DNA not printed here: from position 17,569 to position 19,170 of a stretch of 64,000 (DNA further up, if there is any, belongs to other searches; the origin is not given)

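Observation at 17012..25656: Candidate undescribed amino-glycolipid synthesis and export cluster (flippase-like + MMPL/RND + GT4 + methyltransferase + NodB deacetylase + secreted tandem-SRPBCC protein + lipoprotein)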

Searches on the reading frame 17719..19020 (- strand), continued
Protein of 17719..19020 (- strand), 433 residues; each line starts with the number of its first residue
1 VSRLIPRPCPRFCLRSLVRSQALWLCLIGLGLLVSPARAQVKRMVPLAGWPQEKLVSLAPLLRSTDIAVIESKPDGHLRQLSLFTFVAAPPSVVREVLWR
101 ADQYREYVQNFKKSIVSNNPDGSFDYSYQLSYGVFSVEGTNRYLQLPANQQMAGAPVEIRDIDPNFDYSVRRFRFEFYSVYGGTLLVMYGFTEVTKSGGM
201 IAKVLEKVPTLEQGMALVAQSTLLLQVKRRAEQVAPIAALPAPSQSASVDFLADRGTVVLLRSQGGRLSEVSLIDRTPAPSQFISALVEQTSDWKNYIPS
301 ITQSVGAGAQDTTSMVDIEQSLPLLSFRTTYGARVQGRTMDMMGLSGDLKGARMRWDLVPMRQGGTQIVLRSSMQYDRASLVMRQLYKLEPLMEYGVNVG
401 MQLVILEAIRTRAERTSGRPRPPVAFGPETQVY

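Call 31: search_protein_families(library=ncbifam, proteins=[L005:5489-6535:+, L007:272-1789:-, L002:13703-15190:-, L002:12221-13687:-, L002:11225-12046:-, L006:4615-6279:-, L006:10790-12673:-, L008:4584-5732:+, L007:1889-3655:+, L002:8684-9847:+], max_evalue=0.001)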
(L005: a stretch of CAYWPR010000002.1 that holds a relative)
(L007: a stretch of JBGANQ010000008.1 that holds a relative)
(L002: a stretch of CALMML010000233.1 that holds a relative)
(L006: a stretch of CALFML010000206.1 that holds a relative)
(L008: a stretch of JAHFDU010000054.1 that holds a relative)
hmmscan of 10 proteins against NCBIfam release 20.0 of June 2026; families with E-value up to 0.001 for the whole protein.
L005:5489-6535:+ (348 aa): 53 families (the best 25 are shown)
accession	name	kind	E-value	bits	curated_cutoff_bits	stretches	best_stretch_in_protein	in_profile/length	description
TIGR02109.1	PQQ_syn_pqqE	equivalog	2e-17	63.2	381.35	1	48-179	15-153/358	pyrroloquinoline quinone biosynthesis protein PqqE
TIGR02666.1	moaA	equivalog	3.7e-17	62.3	284.05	1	48-188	18-172/336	GTP 3',8-cyclase MoaA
TIGR04051.1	rSAM_NirJ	equivalog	1.4e-16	60.4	515.45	1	47-166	9-132/354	heme d1 biosynthesis radical SAM protein NirJ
TIGR04347.1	pseudo_SAM_Halo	equivalog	2.1e-16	60.2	525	1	47-147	45-148/390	TIGR04347 family pseudo-SAM/SPASM protein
TIGR04546.1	rSAM_ahbC_deAc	equivalog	3.8e-16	58.9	650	1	47-148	46-150/390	12,18-didecarboxysiroheme deacetylase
TIGR04133.1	rSAM_w_lipo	hypoth_equivalog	5.1e-16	58.6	425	1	49-147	33-137/350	TIGR04133 family radical SAM/SPASM protein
NF038283.1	viperin_w_prok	equivalog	1.4e-14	54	180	1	48-180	10-162/281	viperin family antiviral radical SAM protein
TIGR02668.1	moaA_archaeal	equivalog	1.5e-14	53.7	325.25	1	48-163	18-137/303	GTP 3',8-cyclase MoaA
TIGR04317.1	W_rSAM_matur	equivalog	1.8e-14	53.7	380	1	48-168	12-135/349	tungsten cofactor oxidoreductase radical SAM maturase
TIGR04466.1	rSAM_BlsE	equivalog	4.9e-14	52.5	400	1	48-182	11-149/327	cytosylglucuronate decarboxylase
NF045702.1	rSAM_GDGT_ether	equivalog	6.3e-14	51.5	450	1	37-173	83-227/486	tetraether lipid synthase Tes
TIGR04545.1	rSAM_ahbD_hemeb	equivalog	8.9e-14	51.7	500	1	48-147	8-110/339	heme b synthase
TIGR03913.1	rad_SAM_trio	equivalog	9.7e-13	47.3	591.75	1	34-183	13-167/477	GDL motif peptide-associated radical SAM/SPASM maturase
TIGR02495.1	NrdG2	equivalog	1.1e-12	47.7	131.15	1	37-138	13-116/193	anaerobic ribonucleoside-triphosphate reductase activating protein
TIGR04054.1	rSAM_NirJ1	equivalog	1.2e-12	47.2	650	1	31-148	28-147/387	putative heme d1 biosynthesis radical SAM protein NirJ1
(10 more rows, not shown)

L007:272-1789:- (505 aa): 0 families

L002:13703-15190:- (495 aa): 7 families
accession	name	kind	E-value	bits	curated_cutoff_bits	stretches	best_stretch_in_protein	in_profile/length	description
NF033458.1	lipid_A_LpxG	equivalog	2.1e-07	30.6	350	1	176-256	45-120/321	UDP-2,3-diacylglucosamine diphosphatase LpxG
TIGR00619.1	sbcd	subfamily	6.2e-07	29.5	77.65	1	177-254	2-86/252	exonuclease subunit SbcD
TIGR04123.1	P_estr_lig_assc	hypoth_equivalog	2e-06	27.3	150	1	175-255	20-110/207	ligase-associated DNA damage response endonuclease PdeM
NF053862.1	DS9_1_antiphage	equivalog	4.1e-06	25.9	420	1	168-257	186-291/486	anti-phage phosphoesterase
NF050112.1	PhdiestSpdARhizob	equivalog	1.4e-05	24.8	400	1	178-260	2-86/264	2', 3'cyclic nucleotide phosphodiesterase SpdA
NF053861.1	DS8_antiphage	equivalog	0.00092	17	790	0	180-257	1-87/994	anti-phage protein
NF041753.2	sbcd_Staph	equivalog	0.001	18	480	0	178-275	3-101/375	exonuclease subunit SbcD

L002:12221-13687:- (488 aa): 1 family
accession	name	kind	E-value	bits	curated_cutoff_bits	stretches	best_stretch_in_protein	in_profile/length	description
NF047741.1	antiphage_MADS6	equivalog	0.0001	21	460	0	186-217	369-400/612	methylation-associated defense system protein kinase MAD6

L002:11225-12046:- (273 aa): 8 families
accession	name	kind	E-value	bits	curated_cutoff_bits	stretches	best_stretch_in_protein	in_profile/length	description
TIGR04243.1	nodulat_NodB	equivalog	1.3e-24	86.8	240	1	83-250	4-161/197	chitooligosaccharide deacetylase NodB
TIGR02884.1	spore_pdaA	equivalog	6.3e-21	75.1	298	1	82-210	38-169/224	delta-lactam-biosynthetic de-N-acetylase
NF045821.1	PgAcgDacpgdA1_Bac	equivalog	6.4e-19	67.9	400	1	83-185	90-192/282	peptidoglycan-N-acetylglucosamine deacetylase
TIGR02764.1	spore_ybaN_pdaB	equivalog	2.1e-18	66.8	237.4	1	82-221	7-146/191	polysaccharide deacetylase family sporulation protein PdaB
NF045820.1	PgAcgDacpgdA_Strep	equivalog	7.1e-17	61.3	800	1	81-209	268-393/463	peptidoglycan-N-acetylglucosamine deacetylase PgdA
NF045822.1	PgAcgDacpgdA2_Bac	equivalog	4.2e-13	49.2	400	1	83-205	72-194/274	peptidoglycan-N-acetylglucosamine deacetylase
TIGR03006.1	pepcterm_polyde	equivalog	1.3e-12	47.5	276.2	1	96-179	36-119/272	XrtA system polysaccharide deacetylase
TIGR02873.1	spore_ylxY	hypoth_equivalog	1e-09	38.1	391.5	1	96-224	100-228/268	probable sporulation protein, polysaccharide deacetylase family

L006:4615-6279:- (554 aa): 1 family
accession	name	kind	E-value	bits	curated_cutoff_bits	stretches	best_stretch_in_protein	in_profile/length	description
NF046093.1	AZOBR_p60025_fam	subfamily_domain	0.00042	19.6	150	1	127-222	114-209/232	AZOBR_p60025 family cell surface glycopolymer formation protein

L006:10790-12673:- (627 aa): 0 families

L008:4584-5732:+ (382 aa): 1 family
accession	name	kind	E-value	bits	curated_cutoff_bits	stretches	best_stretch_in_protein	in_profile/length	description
NF047385.1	T4SS_GNAT_BspF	exception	9.4e-09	34.4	775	1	156-295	206-345/428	type IV secretion system effector crotonyl transferase BspF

L007:1889-3655:+ (588 aa): 0 families

L002:8684-9847:+ (387 aa): 28 families (the best 25 are shown)
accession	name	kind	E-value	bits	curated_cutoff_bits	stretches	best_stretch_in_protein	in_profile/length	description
TIGR04063.1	stp3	hypoth_equivalog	6.4e-28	97.7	442.05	2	178-377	183-395/397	TIGR04063 family PEP-CTERM/XrtA system glycosyltransferase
TIGR03088.1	stp2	hypoth_equivalog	4e-23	82.1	409.05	1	202-376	193-372/374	TIGR03088 family PEP-CTERM/XrtA system glycosyltransferase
TIGR03999.1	thiol_BshA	equivalog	3.9e-21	75.4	273.7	1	214-377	212-373/375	N-acetyl-alpha-D-glucosaminyl L-malate synthase BshA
NF041876.1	EPS_EpsE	equivalog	4.6e-20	72.2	400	1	176-359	187-377/389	exopolysaccharide biosynthesis GT4 family glycosyltransferase EpsE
NF041010.1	glycosy_Agl16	equivalog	1.6e-17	63.4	575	1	177-377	158-351/352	glycosylation protein Agl16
TIGR02149.1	glgA_Coryne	subfamily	3.5e-17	62.6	302.4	1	203-376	206-389/391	glycogen synthase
NF047880.1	glyco_SdgA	exception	1e-16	60.6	800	1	203-369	317-482/488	serine-aspartate repeat adhesin O-glycosyltransferase SdgA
NF053787.1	GlcN_PG_synth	equivalog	3.3e-16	59.1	480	1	6-377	1-359/361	N-acetylglucosaminyl phosphatidylglycerol synthase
TIGR04047.1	MSMEG_0565_glyc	hypoth_equivalog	5.4e-15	55.3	259.85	1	20-375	13-372/373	MSMEG_0565 family glycosyltransferase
NF049988.1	MGlcDAGSynMgs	equivalog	2.2e-14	53.6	400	2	209-377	221-387/398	alpha-monoglucosyldiacylglycerol synthase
NF038295.1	EPS_HpsP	equivalog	2.2e-14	53.3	550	1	201-377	207-387/388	hormogonium polysaccharide biosynthesis glycosyltransferase HpsP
NF050056.1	ProtGlycPglH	equivalog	8.3e-14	51.4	600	1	203-376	181-352/354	GalNAc-alpha-(1->4)-GalNAc-alpha-(1->3)-diNAcBac-PP-undecaprenol alpha-1,4-N-acetyl-D-galactosaminyltransferase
NF038011.1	PelF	equivalog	2.1e-13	50.1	100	1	179-321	284-427/489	GT4 family glycosyltransferase PelF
TIGR03449.1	mycothiol_MshA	equivalog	6.8e-13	48.3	462.5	1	204-376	223-402/406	D-inositol-3-phosphate glycosyltransferase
NF038229.1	Glyco4_Geo_Pelo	equivalog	6.4e-12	45.1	400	1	165-373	123-332/338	GPMC system family 4 glycosyltransferase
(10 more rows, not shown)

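Call 35: find_encoding_contigs(protein=P0009, flank=10000, max_places=2)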
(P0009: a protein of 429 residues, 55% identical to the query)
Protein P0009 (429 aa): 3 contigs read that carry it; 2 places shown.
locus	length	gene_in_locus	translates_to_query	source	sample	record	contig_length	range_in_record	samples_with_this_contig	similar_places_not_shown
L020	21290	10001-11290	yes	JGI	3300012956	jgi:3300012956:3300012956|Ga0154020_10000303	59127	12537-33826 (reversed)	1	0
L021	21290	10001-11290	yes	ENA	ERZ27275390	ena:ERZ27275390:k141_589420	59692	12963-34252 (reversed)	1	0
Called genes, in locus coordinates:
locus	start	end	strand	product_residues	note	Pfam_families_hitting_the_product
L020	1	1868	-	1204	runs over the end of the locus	PF02463:SMC_N, PF13175:AAA_15, PF13304:AAA_21 (weak), PF13476:AAA_23, PF06470:SMC_hinge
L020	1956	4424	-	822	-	PF03176:MMPL, PF02355:SecD_SecF_C (weak)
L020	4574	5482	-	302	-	PF03706:LPG_synthase_TM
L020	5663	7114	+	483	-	-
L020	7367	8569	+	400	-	PF13439:Glyco_transf_4, PF13477:Glyco_trans_4_2, PF13579:Glyco_trans_4_4, PF20706:GT4-conflict, PF00534:Glycos_transf_1, PF13692:Glyco_trans_1_4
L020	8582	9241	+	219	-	PF13489:Methyltransf_23, PF13847:Methyltransf_31, PF08241:Methyltransf_11, PF08242:Methyltransf_12, PF13649:Methyltransf_25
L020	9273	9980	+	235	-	PF01522:Polysacc_deac_1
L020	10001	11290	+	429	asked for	-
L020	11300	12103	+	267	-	-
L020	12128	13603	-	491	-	-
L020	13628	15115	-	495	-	PF00149:Metallophos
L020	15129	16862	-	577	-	PF20245:DUF6600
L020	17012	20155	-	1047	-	PF00873:ACR_tran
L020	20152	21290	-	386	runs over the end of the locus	PF00364:Biotin_lipoyl (faint), PF25973:BSH_CzcB, PF25919:BSH_CusB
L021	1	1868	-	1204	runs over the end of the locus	PF02463:SMC_N, PF13175:AAA_15, PF13304:AAA_21 (weak), PF13476:AAA_23, PF06470:SMC_hinge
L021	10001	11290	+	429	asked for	-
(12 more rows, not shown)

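Call 36: find_encoding_contigs(protein=P0020, flank=10000, max_places=2)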
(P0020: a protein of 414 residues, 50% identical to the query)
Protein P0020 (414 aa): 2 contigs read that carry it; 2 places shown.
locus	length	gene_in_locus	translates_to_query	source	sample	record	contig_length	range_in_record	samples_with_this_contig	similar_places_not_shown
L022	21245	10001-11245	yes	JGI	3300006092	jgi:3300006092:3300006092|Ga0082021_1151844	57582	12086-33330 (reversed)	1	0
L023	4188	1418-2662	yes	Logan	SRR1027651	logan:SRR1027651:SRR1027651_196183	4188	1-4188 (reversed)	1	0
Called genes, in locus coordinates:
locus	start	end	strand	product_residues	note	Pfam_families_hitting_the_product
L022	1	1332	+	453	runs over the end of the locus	PF03712:Cu2_monoox_C (weak)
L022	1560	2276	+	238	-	PF16697:Yop-YscD_cpl, PF00498:FHA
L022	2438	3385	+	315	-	PF13793:Pribosyltran_N, PF00156:Pribosyltran, PF14572:Pribosyl_synth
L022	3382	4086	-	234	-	PF01522:Polysacc_deac_1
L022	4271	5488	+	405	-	PF13477:Glyco_trans_4_2, PF13439:Glyco_transf_4, PF13579:Glyco_trans_4_4, PF08288:PIGA, PF20706:GT4-conflict, PF00534:Glycos_transf_1, PF13692:Glyco_trans_1_4, PF13524:Glyco_trans_1_2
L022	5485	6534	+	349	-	PF04055:Radical_SAM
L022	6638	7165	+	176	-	-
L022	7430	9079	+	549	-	-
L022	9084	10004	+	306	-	PF03706:LPG_synthase_TM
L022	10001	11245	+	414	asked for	PF03364:Polyketide_cyc (faint)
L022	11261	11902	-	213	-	-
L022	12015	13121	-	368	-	PF01118:Semialdhyde_dh, PF02774:Semialdhyde_dhC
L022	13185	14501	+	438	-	PF01551:Peptidase_M23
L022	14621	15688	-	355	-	PF01078:Mg_chelatase (faint), PF07724:AAA_2, PF07728:AAA_5 (weak), PF00004:AAA, PF10431:ClpB_D2-small (weak)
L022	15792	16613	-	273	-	PF00561:Abhydrolase_1, PF12146:Hydrolase_4, PF12697:Abhydrolase_6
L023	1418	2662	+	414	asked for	PF03364:Polyketide_cyc (faint)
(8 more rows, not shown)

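Call 37: find_encoding_contigs(protein=P0034, flank=10000, max_places=2)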
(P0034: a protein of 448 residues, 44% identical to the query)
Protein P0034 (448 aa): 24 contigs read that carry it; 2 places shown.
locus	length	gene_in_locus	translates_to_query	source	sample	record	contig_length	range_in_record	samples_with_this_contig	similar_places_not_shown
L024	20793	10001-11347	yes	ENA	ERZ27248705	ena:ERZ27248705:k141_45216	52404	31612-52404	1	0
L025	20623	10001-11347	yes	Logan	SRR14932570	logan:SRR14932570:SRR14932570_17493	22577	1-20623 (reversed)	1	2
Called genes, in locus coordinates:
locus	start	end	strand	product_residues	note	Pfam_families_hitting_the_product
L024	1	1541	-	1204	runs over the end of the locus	PF02463:SMC_N, PF13175:AAA_15, PF13304:AAA_21 (faint), PF13476:AAA_23 (weak), PF06470:SMC_hinge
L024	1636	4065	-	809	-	PF03176:MMPL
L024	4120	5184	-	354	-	PF04055:Radical_SAM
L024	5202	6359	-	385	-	PF13477:Glyco_trans_4_2 (faint), PF20706:GT4-conflict (faint), PF13439:Glyco_transf_4, PF13579:Glyco_trans_4_4, PF08288:PIGA (weak), PF00534:Glycos_transf_1, PF13692:Glyco_trans_1_4, PF13524:Glyco_trans_1_2 (weak)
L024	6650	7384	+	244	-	PF01522:Polysacc_deac_1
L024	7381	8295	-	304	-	PF03706:LPG_synthase_TM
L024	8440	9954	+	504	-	PF16655:PhoD_N (weak), PF09423:PhoD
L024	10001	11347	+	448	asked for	-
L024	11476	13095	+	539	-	-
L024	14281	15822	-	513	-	PF09594:GT87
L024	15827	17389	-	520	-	-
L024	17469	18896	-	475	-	-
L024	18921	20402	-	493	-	PF00149:Metallophos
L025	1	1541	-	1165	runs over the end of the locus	?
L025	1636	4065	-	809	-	PF03176:MMPL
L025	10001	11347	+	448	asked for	-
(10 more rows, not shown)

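Call 46: find_encoding_contigs(protein=P0017, flank=10000, max_places=1)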
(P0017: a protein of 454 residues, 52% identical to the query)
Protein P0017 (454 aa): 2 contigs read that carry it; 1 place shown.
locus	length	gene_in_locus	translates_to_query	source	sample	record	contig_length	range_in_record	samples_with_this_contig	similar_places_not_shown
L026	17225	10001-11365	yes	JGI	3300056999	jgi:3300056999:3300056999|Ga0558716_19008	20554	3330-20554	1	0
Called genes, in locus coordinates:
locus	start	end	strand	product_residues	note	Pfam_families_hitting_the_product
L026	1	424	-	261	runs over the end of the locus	PF02463:SMC_N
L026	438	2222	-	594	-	PF06470:SMC_hinge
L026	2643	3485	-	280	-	PF02463:SMC_N, PF13175:AAA_15, PF13476:AAA_23, PF13304:AAA_21 (weak)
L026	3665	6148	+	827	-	PF03176:MMPL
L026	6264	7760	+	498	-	PF13231:PMT_2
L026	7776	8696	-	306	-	PF03706:LPG_synthase_TM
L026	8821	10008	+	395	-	PF13439:Glyco_transf_4, PF13579:Glyco_trans_4_4, PF20706:GT4-conflict (weak), PF00534:Glycos_transf_1, PF13692:Glyco_trans_1_4, PF13524:Glyco_trans_1_2 (weak)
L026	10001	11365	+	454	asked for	-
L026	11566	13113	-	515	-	-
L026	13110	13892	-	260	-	PF01522:Polysacc_deac_1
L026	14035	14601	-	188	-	-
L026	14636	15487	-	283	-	-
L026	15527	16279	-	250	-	-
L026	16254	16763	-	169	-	PF00149:Metallophos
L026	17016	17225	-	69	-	?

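Call 47: find_encoding_contigs(protein=P0019, flank=10000, max_places=1)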
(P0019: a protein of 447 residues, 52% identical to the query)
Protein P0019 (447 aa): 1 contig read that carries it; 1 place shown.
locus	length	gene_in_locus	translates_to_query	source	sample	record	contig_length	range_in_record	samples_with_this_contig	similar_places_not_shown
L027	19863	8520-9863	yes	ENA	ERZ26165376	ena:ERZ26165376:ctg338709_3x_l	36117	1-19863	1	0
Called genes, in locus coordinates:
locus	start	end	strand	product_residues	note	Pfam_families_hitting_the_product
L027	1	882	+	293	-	?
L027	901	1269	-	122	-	-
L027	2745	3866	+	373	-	-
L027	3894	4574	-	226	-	-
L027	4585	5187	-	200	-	-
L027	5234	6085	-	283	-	-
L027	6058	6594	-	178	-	-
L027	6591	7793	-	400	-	PF12094:DUF3570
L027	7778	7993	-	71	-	PF14086:DUF4266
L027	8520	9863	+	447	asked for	-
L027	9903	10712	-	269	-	PF01522:Polysacc_deac_1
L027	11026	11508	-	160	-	-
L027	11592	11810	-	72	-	-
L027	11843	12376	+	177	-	PF00534:Glycos_transf_1, PF13692:Glyco_trans_1_4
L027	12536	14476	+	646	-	PF03176:MMPL, PF02355:SecD_SecF_C (weak)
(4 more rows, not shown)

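Call 50: search_protein_representatives(alignment_id=A1)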
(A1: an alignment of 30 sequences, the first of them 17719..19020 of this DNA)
Query: 30 sequences, 414 profile positions. Proteins with E-value up to 0.001 (for the whole library): 423; up to 1e-10: 218; up to 1e-30: 73. The best 150 are listed.
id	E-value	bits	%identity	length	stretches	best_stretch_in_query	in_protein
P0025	1.8e-176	603.4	-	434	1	16-410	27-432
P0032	7.7e-163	558.5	-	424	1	13-411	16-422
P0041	1.4e-150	518.2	-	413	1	18-407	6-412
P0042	8.7e-139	479.3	-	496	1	22-411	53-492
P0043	1.5e-138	478.5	-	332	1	92-409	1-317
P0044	5.7e-130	450.2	-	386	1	24-408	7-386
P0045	1.2e-125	436.0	-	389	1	30-408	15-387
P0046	1.3e-116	406.3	-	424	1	30-411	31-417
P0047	1.6e-108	379.6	-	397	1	15-408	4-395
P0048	1.9e-108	379.4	-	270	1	148-411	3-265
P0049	2.7e-105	368.9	-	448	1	15-410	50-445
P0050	1.0e-95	337.4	-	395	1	24-407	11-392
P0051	2.4e-89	316.4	-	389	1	25-408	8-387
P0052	1.1e-88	314.3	-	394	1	16-407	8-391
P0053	3.0e-79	283.1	-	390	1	28-408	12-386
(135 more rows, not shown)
